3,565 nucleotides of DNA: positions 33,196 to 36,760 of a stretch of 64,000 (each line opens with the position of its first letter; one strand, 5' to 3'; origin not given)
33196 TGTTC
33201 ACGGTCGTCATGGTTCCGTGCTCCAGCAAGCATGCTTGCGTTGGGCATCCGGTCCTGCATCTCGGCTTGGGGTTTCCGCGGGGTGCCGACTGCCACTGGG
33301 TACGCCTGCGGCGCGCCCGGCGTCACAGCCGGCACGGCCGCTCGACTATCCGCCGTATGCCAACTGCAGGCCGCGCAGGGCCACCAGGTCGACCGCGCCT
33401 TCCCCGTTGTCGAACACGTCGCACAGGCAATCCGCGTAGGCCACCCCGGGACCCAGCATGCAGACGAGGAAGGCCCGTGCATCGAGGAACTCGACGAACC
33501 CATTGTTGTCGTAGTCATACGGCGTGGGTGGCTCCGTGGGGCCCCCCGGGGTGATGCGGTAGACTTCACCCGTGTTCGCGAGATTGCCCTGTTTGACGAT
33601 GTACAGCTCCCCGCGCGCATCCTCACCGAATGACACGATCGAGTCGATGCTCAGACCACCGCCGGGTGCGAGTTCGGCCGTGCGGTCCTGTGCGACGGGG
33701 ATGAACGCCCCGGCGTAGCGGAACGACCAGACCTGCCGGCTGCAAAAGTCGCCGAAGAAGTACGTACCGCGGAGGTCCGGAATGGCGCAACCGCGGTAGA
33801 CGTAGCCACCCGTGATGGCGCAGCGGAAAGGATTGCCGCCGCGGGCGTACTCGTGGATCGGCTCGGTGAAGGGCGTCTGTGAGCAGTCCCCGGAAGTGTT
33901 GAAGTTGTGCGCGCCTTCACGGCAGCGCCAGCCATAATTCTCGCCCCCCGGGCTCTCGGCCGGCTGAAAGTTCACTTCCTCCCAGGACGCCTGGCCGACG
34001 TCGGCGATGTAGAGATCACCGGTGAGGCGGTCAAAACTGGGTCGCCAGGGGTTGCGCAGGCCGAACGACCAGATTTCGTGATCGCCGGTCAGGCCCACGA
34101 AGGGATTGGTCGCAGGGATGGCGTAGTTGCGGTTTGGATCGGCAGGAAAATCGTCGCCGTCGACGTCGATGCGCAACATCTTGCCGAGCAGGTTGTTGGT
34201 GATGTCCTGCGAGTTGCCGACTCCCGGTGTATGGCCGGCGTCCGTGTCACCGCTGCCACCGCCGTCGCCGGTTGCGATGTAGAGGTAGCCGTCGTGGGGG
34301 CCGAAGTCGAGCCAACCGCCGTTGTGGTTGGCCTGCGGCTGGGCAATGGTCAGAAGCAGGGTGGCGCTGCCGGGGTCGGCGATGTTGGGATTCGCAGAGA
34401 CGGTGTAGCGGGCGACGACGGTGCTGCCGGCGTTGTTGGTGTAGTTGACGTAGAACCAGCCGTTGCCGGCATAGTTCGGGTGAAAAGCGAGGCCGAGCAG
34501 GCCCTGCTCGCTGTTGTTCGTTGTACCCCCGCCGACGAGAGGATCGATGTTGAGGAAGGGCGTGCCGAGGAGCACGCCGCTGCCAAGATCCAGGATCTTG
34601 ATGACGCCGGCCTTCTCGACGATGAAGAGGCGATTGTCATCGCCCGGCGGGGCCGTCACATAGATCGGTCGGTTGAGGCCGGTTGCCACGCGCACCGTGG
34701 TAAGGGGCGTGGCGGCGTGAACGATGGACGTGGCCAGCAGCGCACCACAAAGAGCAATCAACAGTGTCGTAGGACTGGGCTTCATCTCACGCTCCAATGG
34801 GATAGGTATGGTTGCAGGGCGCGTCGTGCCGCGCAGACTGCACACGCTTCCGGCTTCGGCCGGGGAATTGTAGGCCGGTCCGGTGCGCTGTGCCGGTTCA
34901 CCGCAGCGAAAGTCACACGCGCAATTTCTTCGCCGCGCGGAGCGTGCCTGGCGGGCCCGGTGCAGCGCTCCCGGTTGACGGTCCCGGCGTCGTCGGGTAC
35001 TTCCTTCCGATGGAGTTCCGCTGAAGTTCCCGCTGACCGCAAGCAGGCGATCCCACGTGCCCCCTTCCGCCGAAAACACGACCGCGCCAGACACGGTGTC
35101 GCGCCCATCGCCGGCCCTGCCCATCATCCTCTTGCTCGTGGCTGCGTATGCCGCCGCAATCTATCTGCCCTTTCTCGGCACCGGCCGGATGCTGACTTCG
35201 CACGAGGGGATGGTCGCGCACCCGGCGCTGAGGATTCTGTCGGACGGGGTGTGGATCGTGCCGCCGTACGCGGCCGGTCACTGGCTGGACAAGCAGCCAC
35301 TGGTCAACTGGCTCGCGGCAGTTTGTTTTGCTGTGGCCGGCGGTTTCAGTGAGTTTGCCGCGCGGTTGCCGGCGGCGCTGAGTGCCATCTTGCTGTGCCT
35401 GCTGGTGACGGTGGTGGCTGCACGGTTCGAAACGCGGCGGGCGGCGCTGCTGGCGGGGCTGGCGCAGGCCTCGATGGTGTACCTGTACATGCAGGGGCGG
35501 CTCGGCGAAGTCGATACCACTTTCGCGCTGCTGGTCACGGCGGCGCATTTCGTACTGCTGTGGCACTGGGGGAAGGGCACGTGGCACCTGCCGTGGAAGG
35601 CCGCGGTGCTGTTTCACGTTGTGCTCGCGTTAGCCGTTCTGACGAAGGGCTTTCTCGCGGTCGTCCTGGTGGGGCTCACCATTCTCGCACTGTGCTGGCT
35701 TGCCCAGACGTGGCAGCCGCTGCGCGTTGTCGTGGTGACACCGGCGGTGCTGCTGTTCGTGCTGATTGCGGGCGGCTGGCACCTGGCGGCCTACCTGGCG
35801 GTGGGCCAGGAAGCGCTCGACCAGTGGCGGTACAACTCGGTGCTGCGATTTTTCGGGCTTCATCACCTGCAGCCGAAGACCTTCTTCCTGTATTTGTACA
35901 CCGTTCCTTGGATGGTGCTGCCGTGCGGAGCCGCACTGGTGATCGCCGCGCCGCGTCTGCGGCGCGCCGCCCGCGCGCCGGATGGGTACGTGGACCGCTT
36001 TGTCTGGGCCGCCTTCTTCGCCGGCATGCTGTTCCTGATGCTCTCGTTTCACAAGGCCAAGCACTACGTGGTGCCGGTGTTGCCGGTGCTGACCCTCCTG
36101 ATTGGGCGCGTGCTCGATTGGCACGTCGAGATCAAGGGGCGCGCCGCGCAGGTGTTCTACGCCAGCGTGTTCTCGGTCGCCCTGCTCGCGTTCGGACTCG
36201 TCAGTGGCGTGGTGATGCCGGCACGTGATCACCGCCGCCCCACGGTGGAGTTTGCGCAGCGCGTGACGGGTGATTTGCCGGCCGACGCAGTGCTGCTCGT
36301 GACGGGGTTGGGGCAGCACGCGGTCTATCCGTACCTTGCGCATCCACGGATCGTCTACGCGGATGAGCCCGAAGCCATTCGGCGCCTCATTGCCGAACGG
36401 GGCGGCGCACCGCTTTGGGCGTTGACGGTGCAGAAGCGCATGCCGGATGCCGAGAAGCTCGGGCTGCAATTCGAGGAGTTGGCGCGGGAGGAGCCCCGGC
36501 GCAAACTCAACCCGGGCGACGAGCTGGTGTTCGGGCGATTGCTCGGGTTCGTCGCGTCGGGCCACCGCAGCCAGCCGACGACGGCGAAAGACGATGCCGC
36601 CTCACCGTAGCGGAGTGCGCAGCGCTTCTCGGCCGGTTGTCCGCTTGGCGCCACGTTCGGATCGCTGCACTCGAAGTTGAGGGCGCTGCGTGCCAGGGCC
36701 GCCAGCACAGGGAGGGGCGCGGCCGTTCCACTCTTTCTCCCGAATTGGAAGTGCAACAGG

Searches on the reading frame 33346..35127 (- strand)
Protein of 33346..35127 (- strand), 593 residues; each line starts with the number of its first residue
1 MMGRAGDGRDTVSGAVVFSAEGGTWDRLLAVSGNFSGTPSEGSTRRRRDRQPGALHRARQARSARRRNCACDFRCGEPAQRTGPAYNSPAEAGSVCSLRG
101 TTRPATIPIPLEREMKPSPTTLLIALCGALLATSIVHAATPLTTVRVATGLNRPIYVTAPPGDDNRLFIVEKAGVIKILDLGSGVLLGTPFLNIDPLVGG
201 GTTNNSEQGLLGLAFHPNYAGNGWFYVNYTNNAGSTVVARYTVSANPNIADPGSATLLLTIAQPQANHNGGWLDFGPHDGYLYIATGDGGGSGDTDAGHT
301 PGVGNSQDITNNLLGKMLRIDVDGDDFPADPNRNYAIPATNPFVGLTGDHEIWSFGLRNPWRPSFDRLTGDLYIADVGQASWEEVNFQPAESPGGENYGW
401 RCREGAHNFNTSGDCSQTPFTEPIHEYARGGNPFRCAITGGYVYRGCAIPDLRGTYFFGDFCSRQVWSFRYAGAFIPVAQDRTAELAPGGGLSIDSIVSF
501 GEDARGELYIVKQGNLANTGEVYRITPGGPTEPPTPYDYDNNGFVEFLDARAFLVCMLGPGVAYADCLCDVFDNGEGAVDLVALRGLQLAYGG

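Call 43: search_protein_families(library=pfam, proteins=[window:33346-35127:-], max_evalue=0.001)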
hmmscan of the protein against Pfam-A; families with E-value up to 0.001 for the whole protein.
window:33346-35127:- (593 aa): 1 family
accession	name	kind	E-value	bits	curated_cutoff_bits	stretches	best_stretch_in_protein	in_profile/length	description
PF07995.17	GSDH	-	3.3e-34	119.1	25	1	163-472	11-289/332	Glucose / Sorbosone dehydrogenase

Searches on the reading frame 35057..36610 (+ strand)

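Call 43: search_protein_families(library=pfam, proteins=[window:35057-36610:+], max_evalue=0.001)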
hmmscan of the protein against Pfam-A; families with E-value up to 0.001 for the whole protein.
window:35057-36610:+ (517 aa): 2 families
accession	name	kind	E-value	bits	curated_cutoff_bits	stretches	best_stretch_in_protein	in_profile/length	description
PF13231.12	PMT_2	-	6.1e-11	43.2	26.1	1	78-234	1-150/160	Dolichyl-phosphate-mannose-protein mannosyltransferase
PF02366.24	PMT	-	1.1e-06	28.8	22.7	1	73-247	55-232/245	Dolichyl-phosphate-mannose-protein mannosyltransferase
